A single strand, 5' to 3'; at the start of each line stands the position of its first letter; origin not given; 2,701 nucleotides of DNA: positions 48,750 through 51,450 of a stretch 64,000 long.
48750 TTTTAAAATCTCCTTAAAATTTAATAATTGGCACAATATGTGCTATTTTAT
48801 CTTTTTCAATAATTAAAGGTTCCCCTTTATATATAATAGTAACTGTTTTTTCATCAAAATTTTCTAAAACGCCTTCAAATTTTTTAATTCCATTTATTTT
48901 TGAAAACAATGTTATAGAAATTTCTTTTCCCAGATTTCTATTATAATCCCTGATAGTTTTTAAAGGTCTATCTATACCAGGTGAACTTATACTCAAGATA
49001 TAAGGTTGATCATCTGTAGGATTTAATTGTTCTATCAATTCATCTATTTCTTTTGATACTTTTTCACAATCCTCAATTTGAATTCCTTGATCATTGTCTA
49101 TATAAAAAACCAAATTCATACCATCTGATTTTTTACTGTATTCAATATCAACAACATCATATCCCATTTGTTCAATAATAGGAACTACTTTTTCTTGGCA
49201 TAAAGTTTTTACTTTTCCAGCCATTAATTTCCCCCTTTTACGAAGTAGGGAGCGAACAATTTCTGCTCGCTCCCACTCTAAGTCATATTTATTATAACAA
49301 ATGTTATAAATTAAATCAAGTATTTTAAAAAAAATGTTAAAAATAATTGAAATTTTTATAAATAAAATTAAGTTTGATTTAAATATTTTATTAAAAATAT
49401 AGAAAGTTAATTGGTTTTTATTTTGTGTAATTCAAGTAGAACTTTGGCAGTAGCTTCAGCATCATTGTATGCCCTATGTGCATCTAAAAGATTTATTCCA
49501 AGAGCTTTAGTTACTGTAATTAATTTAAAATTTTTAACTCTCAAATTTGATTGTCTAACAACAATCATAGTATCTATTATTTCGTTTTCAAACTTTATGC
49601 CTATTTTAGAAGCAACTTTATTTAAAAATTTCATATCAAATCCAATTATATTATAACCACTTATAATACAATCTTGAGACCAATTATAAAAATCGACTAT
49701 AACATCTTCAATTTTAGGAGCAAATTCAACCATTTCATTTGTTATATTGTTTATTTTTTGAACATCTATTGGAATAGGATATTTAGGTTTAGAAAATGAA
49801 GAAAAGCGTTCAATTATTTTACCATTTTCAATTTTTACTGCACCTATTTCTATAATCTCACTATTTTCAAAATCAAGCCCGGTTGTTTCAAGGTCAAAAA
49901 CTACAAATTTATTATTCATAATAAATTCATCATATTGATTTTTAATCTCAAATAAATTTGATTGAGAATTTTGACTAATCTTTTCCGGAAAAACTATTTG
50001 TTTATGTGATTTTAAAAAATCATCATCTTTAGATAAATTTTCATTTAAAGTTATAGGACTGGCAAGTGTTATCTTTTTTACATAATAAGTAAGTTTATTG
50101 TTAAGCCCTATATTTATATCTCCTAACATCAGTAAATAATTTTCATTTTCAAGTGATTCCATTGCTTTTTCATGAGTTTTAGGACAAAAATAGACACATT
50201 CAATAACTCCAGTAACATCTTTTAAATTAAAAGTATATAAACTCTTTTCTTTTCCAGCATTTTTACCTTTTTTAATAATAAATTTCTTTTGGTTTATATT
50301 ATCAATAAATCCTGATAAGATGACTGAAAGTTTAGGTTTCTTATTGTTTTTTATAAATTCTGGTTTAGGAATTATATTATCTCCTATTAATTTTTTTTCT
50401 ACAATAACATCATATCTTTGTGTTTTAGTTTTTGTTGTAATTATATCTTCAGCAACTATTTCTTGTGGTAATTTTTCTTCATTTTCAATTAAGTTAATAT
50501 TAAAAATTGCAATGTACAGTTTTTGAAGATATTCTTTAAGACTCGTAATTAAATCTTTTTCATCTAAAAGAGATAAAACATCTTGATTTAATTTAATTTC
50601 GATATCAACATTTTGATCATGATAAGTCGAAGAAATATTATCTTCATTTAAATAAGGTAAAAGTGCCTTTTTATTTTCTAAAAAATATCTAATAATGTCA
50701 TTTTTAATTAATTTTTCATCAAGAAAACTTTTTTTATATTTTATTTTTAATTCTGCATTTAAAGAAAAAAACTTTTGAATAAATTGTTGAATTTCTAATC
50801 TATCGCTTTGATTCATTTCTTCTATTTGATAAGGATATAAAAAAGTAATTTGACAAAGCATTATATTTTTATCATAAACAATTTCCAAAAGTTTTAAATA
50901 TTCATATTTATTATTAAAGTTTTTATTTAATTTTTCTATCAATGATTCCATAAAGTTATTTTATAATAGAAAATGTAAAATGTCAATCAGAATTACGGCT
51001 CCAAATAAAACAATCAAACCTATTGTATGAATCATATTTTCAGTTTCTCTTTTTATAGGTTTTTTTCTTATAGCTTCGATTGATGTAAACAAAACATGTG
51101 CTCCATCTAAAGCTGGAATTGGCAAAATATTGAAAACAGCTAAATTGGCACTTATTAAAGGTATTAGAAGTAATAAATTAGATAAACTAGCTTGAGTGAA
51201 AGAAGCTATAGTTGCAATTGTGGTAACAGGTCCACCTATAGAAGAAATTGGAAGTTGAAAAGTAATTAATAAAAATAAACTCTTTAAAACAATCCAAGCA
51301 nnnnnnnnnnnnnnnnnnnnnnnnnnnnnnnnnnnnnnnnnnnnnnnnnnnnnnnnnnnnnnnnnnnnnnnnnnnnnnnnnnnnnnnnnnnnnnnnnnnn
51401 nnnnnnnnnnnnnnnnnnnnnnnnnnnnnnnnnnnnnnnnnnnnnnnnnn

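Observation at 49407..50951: PolC N-domain/OB/exonuclease-only protein sits at the polC locus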

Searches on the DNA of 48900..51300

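Call 64: search_rna_families(source=window, start=48900, end=51300, threshold=evalue, max_evalue=1, show_alignments=1)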
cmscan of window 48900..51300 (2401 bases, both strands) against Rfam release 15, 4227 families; matches with E-value up to 1: 0.
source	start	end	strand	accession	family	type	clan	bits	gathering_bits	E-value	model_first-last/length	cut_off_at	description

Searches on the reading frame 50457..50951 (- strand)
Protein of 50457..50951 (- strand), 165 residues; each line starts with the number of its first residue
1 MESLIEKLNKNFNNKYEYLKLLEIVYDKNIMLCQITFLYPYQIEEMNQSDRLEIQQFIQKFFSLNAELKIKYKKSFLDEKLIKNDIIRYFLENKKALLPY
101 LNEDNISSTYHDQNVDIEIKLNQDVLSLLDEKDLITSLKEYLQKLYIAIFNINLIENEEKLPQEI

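Call 74: predict_structure(alignment_id=A3)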
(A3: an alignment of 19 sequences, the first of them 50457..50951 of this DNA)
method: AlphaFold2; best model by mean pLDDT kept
length: 165 residues; sequences in the alignment: 19
mean_pLDDT: 88.8   pTM: 0.78
mean pLDDT of the five models: 88.8, 88.4, 88.2, 87.4, 84.5
residues with pLDDT >= 90: 111; 70-90: 45; 50-70: 6; < 50: 3
segments of 3 or more residues with pLDDT < 50: 163-165
pLDDT, mean of each block of 10 residues (from residue 1): 86 93 91 93 89 92 85 93 94 85 90 93 85 94 95 82 48
secondary structure, 60 per line:
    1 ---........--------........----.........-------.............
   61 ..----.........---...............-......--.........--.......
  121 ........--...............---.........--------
elements in order: H4-11 E20-27 E32-40 H48-62 E67-75 H79-93 H95-100 E106-111 E114-122 H123-128 H131-145 E149-157
